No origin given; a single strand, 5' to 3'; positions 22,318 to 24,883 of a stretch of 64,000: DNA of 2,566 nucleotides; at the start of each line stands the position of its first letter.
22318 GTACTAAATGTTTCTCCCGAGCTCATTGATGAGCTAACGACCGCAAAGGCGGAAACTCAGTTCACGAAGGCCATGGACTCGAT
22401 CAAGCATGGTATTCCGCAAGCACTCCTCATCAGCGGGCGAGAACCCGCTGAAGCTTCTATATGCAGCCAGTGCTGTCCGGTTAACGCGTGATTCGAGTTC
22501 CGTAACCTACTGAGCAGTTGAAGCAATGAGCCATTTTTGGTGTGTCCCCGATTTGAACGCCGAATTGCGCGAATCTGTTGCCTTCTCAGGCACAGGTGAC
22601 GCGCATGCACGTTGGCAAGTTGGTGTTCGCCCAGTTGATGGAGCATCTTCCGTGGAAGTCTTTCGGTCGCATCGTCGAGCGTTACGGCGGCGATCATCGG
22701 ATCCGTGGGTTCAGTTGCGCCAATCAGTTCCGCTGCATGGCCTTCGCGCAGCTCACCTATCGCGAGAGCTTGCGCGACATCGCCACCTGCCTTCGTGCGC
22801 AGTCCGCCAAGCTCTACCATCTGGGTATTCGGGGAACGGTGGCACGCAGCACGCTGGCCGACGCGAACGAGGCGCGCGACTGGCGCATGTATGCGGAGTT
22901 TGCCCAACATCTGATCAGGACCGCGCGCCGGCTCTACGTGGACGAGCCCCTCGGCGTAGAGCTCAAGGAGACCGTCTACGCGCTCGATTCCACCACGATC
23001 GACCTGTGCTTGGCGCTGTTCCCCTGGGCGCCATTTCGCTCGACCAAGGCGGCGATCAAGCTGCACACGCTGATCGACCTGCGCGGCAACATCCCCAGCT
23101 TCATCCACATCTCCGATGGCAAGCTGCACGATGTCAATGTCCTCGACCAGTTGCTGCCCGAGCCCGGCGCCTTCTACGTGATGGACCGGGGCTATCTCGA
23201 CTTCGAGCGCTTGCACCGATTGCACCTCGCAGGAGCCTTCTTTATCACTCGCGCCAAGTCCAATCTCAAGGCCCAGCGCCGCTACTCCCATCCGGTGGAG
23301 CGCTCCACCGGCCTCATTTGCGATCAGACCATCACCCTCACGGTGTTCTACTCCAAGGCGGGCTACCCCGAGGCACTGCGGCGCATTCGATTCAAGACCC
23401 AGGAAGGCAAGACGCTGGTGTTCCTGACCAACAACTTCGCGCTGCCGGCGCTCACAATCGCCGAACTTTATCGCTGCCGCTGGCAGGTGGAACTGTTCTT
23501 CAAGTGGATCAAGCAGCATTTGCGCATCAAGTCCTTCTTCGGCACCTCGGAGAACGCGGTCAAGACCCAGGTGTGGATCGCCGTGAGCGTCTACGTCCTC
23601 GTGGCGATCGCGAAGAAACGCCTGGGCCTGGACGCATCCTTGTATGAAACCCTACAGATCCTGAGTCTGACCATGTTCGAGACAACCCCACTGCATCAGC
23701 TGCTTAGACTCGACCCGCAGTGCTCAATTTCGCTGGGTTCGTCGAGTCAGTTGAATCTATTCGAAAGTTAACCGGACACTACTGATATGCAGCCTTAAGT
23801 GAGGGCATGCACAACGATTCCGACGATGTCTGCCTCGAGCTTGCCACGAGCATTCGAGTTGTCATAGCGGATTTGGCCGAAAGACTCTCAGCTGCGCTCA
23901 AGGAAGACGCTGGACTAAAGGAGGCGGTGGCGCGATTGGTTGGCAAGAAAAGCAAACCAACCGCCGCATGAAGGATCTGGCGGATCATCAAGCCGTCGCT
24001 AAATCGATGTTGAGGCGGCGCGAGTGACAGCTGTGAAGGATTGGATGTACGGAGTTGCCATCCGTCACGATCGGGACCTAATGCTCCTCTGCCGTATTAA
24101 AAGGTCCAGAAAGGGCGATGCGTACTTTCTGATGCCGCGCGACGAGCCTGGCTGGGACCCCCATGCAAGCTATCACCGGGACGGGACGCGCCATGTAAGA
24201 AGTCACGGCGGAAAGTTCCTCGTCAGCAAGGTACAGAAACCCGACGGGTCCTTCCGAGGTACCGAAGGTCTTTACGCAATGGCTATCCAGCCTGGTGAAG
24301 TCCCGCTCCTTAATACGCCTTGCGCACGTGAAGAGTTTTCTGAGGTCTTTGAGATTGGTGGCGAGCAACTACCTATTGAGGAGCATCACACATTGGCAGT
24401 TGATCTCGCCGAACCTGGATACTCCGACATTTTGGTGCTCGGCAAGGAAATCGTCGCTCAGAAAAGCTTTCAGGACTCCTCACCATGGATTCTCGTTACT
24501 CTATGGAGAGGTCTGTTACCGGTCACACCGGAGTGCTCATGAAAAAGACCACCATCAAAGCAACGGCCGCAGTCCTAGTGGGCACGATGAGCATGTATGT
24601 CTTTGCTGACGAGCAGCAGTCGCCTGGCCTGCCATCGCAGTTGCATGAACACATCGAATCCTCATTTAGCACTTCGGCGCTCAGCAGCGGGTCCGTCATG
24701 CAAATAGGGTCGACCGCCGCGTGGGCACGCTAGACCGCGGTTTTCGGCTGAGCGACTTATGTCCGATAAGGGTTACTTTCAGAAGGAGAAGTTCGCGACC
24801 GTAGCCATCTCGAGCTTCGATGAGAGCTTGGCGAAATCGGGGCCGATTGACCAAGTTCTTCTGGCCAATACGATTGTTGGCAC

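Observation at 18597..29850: Decaying integrative island: serine-recombinase module plus a lower-GC cargo of uncharacterised, conflict-system-like genes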

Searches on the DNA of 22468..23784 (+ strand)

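Call 94: search_dna_similar(query=window:22468-23784:+, collection=plasmids, mode=distant, max_rows=8)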
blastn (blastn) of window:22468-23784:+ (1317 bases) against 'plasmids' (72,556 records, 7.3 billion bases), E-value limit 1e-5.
Records with a match: 14; places in all: 16; records where one place covers at least 80% of the query: 0.
Best place of each record, by identity: 80-90% 2; 60-80% 12.
By first word of the organism name: Klebsiella 2; Polaromonas 2; Candidatus 2; Aeromonas 2; Nitrobacter 2; Rhodoferax 1; Paraburkholderia 1; Geobacter 1; Pseudodesulfovibrio 1.
By predicted mobility (MOB-suite, as given by PLSDB): non-mobilizable 5; mobilizable 5; conjugative 4.
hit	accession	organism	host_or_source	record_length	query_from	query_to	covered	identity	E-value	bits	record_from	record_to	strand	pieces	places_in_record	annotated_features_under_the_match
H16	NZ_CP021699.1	Klebsiella pneumoniae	-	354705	128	1167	79%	69.3%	6e-112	413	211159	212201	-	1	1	IS4 family transposase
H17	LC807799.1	Klebsiella pneumoniae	-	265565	128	1167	79%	69.3%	6e-112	413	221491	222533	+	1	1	none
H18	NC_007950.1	Polaromonas sp. JS666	-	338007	137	1150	77%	69.7%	2e-112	415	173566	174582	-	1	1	IS4-like element ISPosp4 family transposase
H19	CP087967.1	Polaromonas sp. P1-6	cell culture,cave ground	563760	138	1150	77%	69.4%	1e-109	406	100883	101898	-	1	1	none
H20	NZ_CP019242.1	Rhodoferax antarcticus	Whole organism,environment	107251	269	1239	74%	70.9%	9e-123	449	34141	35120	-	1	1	IS4 family transposase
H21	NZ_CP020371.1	Candidatus Thiodictyon syntrophicum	meromictic lake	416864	137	1114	74%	70.0%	5e-113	416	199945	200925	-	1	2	IS4 family transposase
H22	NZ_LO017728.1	Candidatus Magnetococcus massalia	-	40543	256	1239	75%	68.0%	4e-95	357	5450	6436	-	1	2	IS4 family transposase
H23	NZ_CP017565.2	Paraburkholderia sprentiae WSM5005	Lebeckia ambigua,root nodule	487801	134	1128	76%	66.7%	5e-75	290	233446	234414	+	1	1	IS4 family transposase | hypothetical protein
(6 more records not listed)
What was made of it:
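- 22468..23784 (+): IS4-family insertion sequence (ISPosp4-like). The transposase is at 22578-23771, the 18-nt inverted repeats at 22468-22485 and 23767-23784, and the 9-bp target duplication at 22459-22467 and 23785-23793. Plasmid hits are annotated as IS4 family (call 94).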

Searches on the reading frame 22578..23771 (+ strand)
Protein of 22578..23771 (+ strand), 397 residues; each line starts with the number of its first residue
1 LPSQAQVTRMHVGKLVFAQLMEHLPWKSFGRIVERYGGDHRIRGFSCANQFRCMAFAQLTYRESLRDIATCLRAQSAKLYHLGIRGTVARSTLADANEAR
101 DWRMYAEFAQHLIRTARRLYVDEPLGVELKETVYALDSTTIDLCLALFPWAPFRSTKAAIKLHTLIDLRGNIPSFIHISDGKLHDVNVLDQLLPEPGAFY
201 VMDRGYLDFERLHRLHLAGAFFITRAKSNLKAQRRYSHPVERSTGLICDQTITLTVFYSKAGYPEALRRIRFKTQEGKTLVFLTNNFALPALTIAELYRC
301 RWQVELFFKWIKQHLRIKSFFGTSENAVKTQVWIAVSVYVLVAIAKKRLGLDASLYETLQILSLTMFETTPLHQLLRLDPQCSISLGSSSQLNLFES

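Call 6: search_protein_families(library=pfam, max_evalue=0.01, proteins=[window:22578-23771:+])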
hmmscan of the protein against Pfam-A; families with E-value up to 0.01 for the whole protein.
window:22578-23771:+ (397 aa): 3 families
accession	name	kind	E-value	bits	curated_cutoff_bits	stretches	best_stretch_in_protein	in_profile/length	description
PF14294.11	DUF4372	-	4.1e-32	110.6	25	1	13-85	2-74/74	Domain of unknown function (DUF4372)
PF01609.27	DDE_Tnp_1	-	1.8e-31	109.9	23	1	130-341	3-200/200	Transposase DDE domain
PF13612.12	DDE_Tnp_1_3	-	0.0015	19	27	1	160-234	46-119/155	Transposase DDE domain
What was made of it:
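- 22468..23784 (+): DUF4372 4e-32 and DDE_Tnp_1 2e-31 (call 6).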

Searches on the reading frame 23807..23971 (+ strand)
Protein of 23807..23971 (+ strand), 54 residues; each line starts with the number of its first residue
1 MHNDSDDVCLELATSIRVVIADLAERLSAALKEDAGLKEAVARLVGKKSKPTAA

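Call 8: search_protein_families(library=pfam, max_evalue=0.01, proteins=[window:23807-23971:+])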
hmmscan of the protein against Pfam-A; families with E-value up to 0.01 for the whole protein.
window:23807-23971:+ (54 aa): 0 families

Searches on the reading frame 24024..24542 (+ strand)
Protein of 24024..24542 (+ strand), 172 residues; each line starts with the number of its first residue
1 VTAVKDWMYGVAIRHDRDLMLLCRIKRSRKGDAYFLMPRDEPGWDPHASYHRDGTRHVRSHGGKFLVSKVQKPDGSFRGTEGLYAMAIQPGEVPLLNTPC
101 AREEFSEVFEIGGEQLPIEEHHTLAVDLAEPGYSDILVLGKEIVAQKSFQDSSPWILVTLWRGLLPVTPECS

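Call 6: search_protein_families(library=pfam, max_evalue=0.01, proteins=[window:24024-24542:+])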
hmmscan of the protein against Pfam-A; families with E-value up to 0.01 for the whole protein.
window:24024-24542:+ (172 aa): 0 families

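Call 17: search_protein_families(library=padloc, max_evalue=0.01, proteins=[window:24024-24542:+])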
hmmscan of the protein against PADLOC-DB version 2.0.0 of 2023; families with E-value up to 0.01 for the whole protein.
window:24024-24542:+ (172 aa): 0 families

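Call 18: search_protein_families(library=ncbifam, max_evalue=0.01, proteins=[window:24024-24542:+])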
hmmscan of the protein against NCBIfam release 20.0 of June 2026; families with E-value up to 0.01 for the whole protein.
window:24024-24542:+ (172 aa): 0 families

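Call 21: search_protein_families(library=phrogs, max_evalue=0.01, proteins=[window:24024-24542:+])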
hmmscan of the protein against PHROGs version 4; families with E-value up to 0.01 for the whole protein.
window:24024-24542:+ (172 aa): 0 families

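Call 41: find_homologous_proteins(query=window:24024-24542:+)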
Query window:24024-24542:+ (172 aa): 43 proteins with E <= 0.001 among 74 candidates.
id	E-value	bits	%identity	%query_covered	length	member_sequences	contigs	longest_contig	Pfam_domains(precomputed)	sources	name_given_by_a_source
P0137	1.9e-100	352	100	89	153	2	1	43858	-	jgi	jgi:hypothetical protein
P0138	5.0e-77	276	71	95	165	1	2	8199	-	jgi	jgi:hypothetical protein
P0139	2.1e-73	264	68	96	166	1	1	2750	-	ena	-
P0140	2.2e-73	264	71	95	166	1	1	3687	-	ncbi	ncbi:MAG: hypothetical protein ACRD88_13825 [Terriglobia bacterium]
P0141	5.4e-73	263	68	95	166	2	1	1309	-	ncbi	-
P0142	2.3e-68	248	69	91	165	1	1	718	-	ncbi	-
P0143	8.3e-67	243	67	96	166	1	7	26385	-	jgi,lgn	-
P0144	6.4e-66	240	66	91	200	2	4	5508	-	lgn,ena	-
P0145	1.3e-65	239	66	95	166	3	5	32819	-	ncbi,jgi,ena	-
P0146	3.1e-65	237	65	96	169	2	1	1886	-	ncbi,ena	-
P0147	6.3e-64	233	64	91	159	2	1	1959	-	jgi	jgi:hypothetical protein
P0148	2.8e-63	231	62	92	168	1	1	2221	-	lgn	-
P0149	5.5e-62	227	61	91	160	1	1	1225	-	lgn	-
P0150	5.0e-61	224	63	91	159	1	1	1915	-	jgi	jgi:hypothetical protein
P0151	1.0e-59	219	60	92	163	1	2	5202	-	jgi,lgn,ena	-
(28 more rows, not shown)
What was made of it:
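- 24024..24542 (+): 172-aa protein of a rare soil-metagenome family with an invariant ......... motif. It is a stand-alone gene. 43 homologues (call 41).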

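Call 43: find_related_loci(query=A1, collection=metagenome_contigs, flank=5000)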
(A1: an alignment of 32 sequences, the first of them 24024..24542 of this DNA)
Query A1 (172 aa) in metagenome_contigs; peptide patterns used: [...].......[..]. (x = any residue, [..] = any of these).
150 stretches matched a pattern; 137 encode a relative of the query (tblastn E <= 1e-3); the best 80 are kept; 80 distinct loci.
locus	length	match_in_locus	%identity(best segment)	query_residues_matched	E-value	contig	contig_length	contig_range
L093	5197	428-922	67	1-165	4e-73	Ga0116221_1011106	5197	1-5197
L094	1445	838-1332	67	1-165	3e-77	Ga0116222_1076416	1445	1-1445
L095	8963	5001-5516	56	1-171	1e-64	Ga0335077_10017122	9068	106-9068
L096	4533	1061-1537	60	6-164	2e-64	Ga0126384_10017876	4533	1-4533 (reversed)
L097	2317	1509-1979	60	8-164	3e-62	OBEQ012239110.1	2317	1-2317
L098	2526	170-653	62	4-164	2e-52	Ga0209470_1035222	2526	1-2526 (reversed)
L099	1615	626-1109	62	4-164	9e-54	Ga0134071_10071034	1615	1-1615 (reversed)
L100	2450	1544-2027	62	4-164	1e-52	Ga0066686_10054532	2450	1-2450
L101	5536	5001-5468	50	8-164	1e-46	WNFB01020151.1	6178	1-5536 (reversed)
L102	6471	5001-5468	50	8-164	1e-46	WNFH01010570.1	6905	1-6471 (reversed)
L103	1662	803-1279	49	5-164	3e-46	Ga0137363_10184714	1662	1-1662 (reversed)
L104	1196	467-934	50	8-164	4e-47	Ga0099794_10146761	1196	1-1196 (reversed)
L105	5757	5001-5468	49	8-164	9e-44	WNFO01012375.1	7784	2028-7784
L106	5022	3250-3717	49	8-164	9e-44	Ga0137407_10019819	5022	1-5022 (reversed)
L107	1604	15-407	47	34-164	4e-36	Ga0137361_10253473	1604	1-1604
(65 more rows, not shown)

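Call 79: search_protein_families(library=pfam, max_evalue=1, proteins=[window:24024-24542:+])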
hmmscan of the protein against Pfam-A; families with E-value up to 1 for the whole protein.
window:24024-24542:+ (172 aa): 0 families

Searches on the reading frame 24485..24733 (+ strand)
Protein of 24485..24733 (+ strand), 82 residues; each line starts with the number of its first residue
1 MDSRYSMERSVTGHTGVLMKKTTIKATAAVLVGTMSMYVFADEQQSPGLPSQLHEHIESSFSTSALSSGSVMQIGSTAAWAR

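Call 6: search_protein_families(library=pfam, max_evalue=0.01, proteins=[window:24485-24733:+])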
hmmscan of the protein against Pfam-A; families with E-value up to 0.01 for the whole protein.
window:24485-24733:+ (82 aa): 0 families

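Call 17: search_protein_families(library=padloc, max_evalue=0.01, proteins=[window:24485-24733:+])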
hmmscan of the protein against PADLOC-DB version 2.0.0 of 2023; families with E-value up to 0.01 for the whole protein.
window:24485-24733:+ (82 aa): 0 families

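Call 18: search_protein_families(library=ncbifam, max_evalue=0.01, proteins=[window:24485-24733:+])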
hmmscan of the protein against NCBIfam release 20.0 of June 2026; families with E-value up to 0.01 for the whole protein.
window:24485-24733:+ (82 aa): 0 families

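Call 21: search_protein_families(library=phrogs, max_evalue=0.01, proteins=[window:24485-24733:+])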
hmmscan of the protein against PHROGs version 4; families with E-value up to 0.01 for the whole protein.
window:24485-24733:+ (82 aa): 0 families
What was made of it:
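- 24485..24733 (+): Small ORF. From Met19 (24539) it would give a 64-aa precursor with a signal-peptide-like N-terminus. No family hit (calls 6, 17, 18, 21).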
